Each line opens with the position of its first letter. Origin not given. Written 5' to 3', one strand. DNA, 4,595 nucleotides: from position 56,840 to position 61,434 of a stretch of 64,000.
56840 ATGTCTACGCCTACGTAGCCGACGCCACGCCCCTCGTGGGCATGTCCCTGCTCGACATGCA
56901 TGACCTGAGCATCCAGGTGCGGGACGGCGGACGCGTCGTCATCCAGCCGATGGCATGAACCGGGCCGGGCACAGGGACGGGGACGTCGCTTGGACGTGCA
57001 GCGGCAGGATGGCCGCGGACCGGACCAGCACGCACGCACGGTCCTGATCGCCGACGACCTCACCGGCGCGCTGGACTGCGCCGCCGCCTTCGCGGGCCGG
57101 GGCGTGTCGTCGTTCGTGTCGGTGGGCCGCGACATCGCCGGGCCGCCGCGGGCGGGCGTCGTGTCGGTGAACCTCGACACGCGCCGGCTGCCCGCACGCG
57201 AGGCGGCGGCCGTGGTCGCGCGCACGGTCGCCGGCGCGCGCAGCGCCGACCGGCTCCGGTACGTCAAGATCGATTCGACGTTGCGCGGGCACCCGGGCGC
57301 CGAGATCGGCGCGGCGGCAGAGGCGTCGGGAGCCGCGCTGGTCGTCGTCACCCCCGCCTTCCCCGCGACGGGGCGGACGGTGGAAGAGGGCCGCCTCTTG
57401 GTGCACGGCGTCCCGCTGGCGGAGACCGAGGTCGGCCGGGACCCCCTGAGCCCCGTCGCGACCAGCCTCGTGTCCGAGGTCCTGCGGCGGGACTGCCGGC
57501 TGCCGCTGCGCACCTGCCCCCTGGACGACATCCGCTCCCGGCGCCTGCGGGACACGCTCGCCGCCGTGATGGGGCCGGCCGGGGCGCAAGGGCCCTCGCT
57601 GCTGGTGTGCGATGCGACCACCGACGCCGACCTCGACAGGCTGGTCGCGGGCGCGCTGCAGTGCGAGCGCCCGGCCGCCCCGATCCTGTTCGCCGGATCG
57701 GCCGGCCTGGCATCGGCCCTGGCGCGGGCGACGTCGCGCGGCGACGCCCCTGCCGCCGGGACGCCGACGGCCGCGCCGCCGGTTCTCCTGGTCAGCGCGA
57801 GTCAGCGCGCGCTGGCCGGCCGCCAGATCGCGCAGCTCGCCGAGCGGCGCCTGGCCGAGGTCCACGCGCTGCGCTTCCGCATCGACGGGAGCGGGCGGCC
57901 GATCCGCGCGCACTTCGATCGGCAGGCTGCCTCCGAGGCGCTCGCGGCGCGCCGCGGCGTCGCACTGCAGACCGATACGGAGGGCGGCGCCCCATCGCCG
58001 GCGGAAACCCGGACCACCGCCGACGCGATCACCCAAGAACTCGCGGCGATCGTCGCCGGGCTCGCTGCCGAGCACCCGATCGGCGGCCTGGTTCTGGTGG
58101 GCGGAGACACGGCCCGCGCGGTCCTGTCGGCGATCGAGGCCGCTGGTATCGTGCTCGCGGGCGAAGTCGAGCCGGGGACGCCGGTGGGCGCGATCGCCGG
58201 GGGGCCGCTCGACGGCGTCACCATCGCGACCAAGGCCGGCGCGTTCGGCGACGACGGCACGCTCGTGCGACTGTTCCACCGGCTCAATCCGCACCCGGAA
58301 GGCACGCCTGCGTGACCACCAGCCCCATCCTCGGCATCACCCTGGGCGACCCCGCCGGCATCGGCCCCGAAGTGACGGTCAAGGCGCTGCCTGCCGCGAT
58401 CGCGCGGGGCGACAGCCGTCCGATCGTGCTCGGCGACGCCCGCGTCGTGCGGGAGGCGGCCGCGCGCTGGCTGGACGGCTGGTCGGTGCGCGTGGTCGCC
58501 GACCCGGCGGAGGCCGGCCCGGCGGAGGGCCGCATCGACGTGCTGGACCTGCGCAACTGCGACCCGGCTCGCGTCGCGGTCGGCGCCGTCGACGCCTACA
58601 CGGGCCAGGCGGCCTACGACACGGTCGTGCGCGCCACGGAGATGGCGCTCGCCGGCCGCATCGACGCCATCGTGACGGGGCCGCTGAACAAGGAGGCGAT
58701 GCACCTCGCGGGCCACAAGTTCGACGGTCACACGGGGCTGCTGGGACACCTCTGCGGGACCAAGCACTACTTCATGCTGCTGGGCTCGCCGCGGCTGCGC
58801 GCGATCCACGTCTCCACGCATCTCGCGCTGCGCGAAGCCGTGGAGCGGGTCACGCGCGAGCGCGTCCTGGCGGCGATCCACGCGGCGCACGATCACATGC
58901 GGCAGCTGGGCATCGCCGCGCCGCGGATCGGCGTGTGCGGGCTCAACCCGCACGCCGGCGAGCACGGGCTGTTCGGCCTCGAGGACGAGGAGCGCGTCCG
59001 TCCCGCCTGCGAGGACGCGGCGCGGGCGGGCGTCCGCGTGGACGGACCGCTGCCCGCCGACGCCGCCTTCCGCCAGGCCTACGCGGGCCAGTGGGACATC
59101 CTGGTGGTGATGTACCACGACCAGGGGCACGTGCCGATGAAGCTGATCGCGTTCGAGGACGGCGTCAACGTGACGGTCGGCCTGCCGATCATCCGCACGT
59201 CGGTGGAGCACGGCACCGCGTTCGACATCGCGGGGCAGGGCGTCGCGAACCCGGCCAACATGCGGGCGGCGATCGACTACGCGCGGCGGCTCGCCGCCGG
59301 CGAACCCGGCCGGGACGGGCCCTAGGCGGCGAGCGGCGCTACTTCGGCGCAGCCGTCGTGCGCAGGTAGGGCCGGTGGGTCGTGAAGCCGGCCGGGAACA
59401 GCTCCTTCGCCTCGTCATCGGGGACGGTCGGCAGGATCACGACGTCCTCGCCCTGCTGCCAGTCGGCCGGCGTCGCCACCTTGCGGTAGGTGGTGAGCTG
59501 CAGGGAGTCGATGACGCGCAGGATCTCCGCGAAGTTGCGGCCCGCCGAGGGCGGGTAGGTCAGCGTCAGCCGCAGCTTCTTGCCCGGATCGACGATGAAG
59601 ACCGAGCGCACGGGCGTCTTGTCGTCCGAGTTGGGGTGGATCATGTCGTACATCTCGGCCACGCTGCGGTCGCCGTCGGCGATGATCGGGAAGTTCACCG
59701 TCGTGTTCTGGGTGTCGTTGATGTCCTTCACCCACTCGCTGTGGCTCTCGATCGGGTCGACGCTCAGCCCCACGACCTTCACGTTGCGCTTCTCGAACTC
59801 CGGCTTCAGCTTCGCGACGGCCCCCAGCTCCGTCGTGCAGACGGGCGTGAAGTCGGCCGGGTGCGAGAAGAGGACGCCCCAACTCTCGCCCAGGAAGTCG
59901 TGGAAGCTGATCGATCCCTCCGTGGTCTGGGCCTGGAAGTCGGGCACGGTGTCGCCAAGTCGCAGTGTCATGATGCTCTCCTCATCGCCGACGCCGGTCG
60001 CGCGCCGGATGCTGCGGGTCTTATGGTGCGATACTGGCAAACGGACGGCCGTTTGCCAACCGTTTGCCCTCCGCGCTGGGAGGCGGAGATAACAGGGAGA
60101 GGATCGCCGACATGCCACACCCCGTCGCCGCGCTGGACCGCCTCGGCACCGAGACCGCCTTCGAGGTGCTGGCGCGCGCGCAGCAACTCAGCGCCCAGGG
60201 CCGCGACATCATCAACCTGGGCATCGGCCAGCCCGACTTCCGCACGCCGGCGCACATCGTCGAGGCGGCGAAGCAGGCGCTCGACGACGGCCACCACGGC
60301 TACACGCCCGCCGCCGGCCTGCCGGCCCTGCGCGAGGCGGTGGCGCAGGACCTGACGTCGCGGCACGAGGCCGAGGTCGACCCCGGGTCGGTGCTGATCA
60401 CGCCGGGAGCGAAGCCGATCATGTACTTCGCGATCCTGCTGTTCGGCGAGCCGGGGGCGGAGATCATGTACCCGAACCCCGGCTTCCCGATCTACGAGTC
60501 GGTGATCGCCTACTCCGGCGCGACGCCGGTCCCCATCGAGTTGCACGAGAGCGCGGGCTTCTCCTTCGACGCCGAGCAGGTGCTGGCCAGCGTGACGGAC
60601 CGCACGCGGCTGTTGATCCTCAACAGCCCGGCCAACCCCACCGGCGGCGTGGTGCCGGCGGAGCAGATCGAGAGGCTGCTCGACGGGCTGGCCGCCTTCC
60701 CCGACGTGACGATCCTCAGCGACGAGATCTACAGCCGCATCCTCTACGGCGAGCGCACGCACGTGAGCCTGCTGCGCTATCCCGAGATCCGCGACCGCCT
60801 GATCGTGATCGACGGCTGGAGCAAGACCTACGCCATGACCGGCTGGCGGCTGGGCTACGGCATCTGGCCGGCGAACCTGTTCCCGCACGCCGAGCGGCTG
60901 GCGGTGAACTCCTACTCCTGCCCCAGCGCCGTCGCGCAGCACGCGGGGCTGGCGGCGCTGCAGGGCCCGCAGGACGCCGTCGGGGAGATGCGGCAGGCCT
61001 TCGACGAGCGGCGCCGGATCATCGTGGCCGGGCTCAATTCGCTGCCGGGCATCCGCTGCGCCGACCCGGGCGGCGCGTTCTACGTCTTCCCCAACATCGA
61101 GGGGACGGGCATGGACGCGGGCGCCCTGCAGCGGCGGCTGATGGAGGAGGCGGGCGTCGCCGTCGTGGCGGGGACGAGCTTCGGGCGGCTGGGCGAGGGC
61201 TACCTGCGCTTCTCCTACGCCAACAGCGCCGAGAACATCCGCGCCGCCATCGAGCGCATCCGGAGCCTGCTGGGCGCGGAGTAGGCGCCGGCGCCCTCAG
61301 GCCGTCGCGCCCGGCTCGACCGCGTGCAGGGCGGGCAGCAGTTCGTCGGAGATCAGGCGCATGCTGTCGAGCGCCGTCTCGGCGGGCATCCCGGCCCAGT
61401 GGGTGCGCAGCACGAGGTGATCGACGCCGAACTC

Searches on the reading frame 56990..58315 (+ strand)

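Call 36: search_protein_families(library=pfam, proteins=[window:56990-58315:+], max_evalue=0.0001)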
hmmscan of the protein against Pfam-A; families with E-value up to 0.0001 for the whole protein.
window:56990-58315:+ (441 aa): 2 families
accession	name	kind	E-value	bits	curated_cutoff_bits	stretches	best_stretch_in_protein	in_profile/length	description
PF07005.16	SBD_N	-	2.2e-53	181.8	25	1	18-244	2-230/230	Sugar-binding N-terminal domain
PF17042.10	NBD_C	-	2.5e-18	67.6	28.3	1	266-425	1-168/168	Nucleotide-binding C-terminal domain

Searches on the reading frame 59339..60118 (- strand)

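Call 36: search_protein_families(library=pfam, proteins=[window:59339-60118:-], max_evalue=0.0001)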
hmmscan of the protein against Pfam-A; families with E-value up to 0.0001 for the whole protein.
window:59339-60118:- (259 aa): 3 families
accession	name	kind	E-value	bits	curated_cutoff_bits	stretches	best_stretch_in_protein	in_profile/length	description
PF00578.27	AhpC-TSA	-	1e-33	116.3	26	1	55-183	2-122/124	AhpC/TSA family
PF08534.16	Redoxin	-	2.2e-15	57.1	26.6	1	55-179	3-126/148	Redoxin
PF10417.14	1-cysPrx_C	-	3.4e-09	36.9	21.1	1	205-241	1-38/41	C-terminal domain of 1-Cys peroxiredoxin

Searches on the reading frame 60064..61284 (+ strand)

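Call 36: search_protein_families(library=pfam, proteins=[window:60064-61284:+], max_evalue=0.0001)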
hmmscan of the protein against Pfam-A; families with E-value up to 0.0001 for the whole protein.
window:60064-61284:+ (406 aa): 1 family
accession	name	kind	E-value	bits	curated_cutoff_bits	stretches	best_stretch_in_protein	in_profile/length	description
PF00155.27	Aminotran_1_2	-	6.6e-69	233.3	19.7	1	48-399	2-361/361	Aminotransferase class I and II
